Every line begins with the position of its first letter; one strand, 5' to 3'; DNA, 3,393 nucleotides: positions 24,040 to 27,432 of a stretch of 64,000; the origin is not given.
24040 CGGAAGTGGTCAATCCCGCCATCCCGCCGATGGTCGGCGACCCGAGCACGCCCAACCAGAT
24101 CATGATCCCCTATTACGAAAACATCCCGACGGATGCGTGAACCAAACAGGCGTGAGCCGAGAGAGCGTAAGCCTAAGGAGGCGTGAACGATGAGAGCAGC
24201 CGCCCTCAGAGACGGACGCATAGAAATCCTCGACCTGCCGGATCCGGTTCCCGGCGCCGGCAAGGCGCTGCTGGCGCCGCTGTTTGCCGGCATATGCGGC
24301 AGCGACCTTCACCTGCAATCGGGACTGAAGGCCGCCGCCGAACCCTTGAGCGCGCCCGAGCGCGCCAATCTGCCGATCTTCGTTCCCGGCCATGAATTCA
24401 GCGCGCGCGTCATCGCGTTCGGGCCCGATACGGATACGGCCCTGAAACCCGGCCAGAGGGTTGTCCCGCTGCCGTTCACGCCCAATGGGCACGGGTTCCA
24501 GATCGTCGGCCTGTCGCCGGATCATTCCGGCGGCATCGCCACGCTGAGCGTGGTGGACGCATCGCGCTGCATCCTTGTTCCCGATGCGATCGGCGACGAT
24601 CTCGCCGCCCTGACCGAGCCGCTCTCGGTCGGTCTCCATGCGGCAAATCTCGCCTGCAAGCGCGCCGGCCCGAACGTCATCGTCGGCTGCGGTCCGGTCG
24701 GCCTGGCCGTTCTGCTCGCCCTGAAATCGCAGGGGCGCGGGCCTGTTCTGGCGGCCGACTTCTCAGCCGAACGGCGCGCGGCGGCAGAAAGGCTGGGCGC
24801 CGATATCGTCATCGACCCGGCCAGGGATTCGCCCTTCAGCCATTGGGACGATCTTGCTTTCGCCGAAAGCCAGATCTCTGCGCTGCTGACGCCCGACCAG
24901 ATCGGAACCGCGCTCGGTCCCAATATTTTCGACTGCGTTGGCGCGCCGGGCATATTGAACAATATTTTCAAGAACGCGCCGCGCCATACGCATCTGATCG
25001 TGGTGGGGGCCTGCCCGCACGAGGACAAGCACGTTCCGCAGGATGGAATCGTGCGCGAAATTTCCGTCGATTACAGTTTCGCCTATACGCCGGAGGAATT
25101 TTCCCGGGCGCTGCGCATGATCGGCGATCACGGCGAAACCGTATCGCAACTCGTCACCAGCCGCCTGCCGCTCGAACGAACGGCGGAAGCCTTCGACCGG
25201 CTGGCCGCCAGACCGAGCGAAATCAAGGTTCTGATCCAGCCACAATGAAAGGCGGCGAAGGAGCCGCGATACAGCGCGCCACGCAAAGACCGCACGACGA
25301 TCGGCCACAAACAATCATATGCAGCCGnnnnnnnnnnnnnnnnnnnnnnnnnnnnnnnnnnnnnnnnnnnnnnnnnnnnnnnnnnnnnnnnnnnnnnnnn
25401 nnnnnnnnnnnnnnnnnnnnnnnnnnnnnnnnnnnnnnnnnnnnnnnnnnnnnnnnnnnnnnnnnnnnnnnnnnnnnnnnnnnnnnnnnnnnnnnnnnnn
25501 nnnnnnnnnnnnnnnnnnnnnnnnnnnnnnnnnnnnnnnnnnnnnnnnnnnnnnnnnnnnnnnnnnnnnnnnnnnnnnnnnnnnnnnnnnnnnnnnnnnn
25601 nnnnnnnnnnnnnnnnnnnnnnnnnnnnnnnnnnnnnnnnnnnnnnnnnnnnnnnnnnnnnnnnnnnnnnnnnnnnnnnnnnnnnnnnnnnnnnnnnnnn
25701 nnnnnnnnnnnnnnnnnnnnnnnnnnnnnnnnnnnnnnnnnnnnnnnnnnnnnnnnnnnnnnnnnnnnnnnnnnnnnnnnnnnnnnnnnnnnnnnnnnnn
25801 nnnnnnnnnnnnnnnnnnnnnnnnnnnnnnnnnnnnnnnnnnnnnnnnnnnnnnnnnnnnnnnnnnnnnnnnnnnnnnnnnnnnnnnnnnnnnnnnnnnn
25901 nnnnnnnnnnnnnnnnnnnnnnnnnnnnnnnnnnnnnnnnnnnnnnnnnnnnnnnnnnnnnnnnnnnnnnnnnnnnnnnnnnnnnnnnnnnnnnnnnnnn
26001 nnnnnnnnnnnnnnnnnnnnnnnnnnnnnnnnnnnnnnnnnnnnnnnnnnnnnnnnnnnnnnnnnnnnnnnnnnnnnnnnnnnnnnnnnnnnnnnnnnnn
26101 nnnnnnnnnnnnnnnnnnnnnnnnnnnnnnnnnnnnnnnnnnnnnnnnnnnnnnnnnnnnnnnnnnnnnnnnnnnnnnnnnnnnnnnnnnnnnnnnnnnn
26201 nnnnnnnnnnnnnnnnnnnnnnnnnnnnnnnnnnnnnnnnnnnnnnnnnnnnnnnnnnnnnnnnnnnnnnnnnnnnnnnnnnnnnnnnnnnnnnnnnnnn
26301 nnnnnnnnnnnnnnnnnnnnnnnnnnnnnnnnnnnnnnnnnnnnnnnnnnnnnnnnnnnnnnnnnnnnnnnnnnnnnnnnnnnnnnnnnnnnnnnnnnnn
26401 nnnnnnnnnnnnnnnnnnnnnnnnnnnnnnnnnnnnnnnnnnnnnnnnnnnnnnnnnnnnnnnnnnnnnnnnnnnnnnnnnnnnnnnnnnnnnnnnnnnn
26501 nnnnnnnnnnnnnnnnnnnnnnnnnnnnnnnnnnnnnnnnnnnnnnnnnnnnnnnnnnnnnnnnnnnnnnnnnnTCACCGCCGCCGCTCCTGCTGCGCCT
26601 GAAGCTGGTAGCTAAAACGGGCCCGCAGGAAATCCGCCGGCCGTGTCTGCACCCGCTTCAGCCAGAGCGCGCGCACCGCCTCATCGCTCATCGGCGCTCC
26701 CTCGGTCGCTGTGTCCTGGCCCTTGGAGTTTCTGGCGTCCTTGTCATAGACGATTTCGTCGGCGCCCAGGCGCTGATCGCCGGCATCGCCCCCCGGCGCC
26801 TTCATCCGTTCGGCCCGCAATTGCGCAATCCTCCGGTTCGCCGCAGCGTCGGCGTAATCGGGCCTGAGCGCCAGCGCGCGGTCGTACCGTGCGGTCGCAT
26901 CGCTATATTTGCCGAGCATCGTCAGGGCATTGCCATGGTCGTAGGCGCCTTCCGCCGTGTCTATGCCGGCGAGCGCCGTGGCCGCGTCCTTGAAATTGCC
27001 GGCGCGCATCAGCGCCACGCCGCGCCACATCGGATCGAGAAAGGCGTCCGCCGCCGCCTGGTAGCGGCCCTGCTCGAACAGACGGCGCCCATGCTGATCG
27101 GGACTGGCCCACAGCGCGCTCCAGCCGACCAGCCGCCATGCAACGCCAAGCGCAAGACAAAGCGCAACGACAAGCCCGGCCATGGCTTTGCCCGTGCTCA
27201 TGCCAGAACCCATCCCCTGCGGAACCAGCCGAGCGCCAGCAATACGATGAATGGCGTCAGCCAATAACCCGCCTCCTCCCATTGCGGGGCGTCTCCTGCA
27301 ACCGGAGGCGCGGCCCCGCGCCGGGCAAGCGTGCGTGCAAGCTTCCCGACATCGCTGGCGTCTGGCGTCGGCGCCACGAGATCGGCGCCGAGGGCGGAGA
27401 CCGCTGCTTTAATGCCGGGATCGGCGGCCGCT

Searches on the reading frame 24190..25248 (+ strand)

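Call 52: search_protein_families(library=pfam, proteins=[window:24190-25248:+], max_evalue=0.001)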
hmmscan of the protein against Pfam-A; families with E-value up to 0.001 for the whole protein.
window:24190-25248:+ (352 aa): 3 families
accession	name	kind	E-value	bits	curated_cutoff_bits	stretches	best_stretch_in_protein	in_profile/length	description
PF00107.32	ADH_zinc_N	-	1.5e-13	51.3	31.8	1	169-311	1-127/129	Zinc-binding dehydrogenase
PF08240.17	ADH_N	-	2.5e-11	44.2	23.5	1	23-132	2-104/104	Alcohol dehydrogenase GroES-like domain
PF16912.11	Glu_dehyd_C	-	0.00013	21.9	34.9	0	137-188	2-63/211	Glucose dehydrogenase C-terminus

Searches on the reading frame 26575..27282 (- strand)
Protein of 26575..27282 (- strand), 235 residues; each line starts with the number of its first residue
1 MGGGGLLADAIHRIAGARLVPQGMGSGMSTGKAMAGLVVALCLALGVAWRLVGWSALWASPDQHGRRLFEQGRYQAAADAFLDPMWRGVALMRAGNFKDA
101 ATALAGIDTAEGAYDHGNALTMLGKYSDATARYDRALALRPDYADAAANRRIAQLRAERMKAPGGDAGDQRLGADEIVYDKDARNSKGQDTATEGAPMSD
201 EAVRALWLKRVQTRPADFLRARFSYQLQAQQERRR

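Call 52: search_protein_families(library=pfam, proteins=[window:26575-27282:-], max_evalue=0.001)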
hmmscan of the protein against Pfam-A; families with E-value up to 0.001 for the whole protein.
window:26575-27282:- (235 aa): 5 families
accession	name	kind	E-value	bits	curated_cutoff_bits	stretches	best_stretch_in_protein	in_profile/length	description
PF13414.12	TPR_11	-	3.4e-08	33.5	26.8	1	117-146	1-30/42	TPR repeat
PF07719.23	TPR_2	-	1.1e-07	31.9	27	0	117-143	8-34/34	Tetratricopeptide repeat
PF00515.34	TPR_1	-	1.7e-06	28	27.8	0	117-143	8-34/34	Tetratricopeptide repeat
PF13432.12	TPR_16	-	1.3e-05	26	32.7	0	114-159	1-46/65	Tetratricopeptide repeat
PF13428.12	TPR_14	-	0.00061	20.7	23.5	0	114-147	5-38/44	Tetratricopeptide repeat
